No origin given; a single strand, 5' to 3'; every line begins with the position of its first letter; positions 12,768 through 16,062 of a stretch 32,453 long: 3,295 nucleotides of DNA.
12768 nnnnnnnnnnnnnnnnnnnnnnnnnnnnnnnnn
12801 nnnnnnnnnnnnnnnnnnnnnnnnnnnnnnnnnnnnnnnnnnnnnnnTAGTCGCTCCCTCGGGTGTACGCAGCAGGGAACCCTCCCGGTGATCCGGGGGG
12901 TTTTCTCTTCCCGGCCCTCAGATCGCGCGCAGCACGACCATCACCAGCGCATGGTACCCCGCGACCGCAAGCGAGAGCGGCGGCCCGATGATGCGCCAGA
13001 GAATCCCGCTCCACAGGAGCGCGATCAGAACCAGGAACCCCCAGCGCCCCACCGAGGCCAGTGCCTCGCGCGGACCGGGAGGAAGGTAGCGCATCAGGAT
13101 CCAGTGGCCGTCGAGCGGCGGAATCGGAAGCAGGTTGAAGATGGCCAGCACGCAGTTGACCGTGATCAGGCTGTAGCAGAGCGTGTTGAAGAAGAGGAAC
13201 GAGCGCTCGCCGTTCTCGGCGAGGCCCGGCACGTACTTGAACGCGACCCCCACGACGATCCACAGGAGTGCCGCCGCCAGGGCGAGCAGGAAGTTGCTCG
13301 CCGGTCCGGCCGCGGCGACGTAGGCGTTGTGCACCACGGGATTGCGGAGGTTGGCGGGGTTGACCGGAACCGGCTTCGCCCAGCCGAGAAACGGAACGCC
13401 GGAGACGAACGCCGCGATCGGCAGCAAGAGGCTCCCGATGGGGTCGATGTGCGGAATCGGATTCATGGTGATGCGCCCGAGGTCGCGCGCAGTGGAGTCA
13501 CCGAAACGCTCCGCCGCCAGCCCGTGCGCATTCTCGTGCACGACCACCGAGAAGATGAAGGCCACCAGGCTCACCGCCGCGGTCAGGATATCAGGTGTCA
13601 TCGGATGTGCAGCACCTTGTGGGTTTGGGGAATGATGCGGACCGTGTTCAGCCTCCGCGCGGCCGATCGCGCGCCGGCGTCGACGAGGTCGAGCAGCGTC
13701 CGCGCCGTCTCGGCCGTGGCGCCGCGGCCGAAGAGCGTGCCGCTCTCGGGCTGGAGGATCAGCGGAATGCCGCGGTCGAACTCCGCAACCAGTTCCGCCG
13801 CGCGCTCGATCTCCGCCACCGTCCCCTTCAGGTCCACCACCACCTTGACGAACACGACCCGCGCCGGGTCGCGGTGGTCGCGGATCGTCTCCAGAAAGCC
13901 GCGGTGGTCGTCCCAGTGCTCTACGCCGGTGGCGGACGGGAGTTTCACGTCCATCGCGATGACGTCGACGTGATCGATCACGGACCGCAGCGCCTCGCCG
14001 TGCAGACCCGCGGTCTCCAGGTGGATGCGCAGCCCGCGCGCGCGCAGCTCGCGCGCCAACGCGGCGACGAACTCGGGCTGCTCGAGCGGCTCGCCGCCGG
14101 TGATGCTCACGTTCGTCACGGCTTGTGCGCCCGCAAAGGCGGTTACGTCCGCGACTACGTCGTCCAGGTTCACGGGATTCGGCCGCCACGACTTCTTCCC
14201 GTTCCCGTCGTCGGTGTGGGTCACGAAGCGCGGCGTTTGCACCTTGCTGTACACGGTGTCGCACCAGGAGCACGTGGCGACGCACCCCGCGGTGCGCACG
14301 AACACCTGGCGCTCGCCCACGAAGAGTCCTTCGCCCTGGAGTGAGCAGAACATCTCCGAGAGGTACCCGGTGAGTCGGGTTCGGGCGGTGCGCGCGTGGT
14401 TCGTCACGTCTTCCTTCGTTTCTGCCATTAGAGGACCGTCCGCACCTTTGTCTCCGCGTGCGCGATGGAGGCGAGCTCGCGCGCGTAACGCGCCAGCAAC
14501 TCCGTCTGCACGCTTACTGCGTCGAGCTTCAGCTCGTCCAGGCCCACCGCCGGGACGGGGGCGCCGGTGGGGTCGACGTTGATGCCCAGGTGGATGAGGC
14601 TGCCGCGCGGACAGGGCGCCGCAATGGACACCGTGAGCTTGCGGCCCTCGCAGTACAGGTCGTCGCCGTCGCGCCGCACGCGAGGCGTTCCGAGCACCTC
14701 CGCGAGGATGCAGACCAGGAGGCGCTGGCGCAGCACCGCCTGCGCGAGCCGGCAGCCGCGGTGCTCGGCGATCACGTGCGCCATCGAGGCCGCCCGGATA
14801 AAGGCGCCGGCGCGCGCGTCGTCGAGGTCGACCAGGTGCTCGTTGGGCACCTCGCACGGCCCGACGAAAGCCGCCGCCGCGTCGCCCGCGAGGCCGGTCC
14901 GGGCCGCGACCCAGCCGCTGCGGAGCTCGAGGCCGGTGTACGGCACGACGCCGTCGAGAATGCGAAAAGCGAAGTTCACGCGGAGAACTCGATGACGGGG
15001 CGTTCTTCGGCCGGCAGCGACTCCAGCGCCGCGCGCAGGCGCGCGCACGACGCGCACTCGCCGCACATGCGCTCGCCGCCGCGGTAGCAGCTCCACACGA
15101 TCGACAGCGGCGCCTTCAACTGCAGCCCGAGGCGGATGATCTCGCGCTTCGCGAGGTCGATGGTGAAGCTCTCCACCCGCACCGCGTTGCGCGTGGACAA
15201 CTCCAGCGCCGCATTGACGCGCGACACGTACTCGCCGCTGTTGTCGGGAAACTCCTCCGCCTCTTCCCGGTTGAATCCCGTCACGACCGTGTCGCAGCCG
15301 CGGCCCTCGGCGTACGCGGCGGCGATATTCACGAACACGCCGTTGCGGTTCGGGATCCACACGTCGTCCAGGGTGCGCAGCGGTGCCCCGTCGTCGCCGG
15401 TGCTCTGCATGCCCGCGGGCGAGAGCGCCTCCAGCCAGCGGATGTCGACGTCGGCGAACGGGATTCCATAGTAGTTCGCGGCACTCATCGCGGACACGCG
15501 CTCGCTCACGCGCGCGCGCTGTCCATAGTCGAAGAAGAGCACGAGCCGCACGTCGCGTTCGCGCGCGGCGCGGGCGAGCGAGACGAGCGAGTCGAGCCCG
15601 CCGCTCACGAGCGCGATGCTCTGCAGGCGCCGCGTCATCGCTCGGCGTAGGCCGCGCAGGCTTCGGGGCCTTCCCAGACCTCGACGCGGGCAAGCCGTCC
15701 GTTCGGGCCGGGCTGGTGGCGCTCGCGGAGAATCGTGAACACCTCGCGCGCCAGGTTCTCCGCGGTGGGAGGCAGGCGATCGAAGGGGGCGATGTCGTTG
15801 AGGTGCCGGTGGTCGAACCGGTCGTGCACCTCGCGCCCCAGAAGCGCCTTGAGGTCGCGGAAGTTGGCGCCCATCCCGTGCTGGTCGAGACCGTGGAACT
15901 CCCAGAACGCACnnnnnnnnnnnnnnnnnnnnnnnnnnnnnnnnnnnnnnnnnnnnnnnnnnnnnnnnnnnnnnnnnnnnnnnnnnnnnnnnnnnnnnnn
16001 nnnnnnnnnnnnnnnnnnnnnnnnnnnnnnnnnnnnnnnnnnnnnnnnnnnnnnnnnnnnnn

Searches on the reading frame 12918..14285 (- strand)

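Call 7: search_protein_families(library=pfam, proteins=[window:12918-14285:-])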
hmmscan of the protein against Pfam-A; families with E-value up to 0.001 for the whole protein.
window:12918-14285:- (455 aa): 1 family
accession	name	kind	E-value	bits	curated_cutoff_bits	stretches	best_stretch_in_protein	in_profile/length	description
PF02163.28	Peptidase_M50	-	1.9e-13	50.7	27.2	1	240-421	3-219/221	Peptidase family M50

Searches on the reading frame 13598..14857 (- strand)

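Call 7: search_protein_families(library=pfam, proteins=[window:13598-14857:-])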
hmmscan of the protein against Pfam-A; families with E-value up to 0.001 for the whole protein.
window:13598-14857:- (419 aa): 2 families
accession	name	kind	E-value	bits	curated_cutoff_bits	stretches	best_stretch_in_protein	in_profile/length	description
PF04055.27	Radical_SAM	-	3.8e-11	43.9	29.5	1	188-309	3-114/166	Radical SAM superfamily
PF13353.11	Fer4_12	-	2.6e-05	25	22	1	174-303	2-114/137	4Fe-4S single cluster domain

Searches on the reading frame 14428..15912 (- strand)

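Call 7: search_protein_families(library=pfam, proteins=[window:14428-15912:-])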
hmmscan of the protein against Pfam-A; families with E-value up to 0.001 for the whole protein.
window:14428-15912:- (494 aa): 1 family
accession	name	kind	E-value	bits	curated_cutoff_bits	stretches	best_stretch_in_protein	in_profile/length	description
PF04017.17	DUF366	-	8e-45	153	29.9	1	319-491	6-184/184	Domain of unknown function (DUF366)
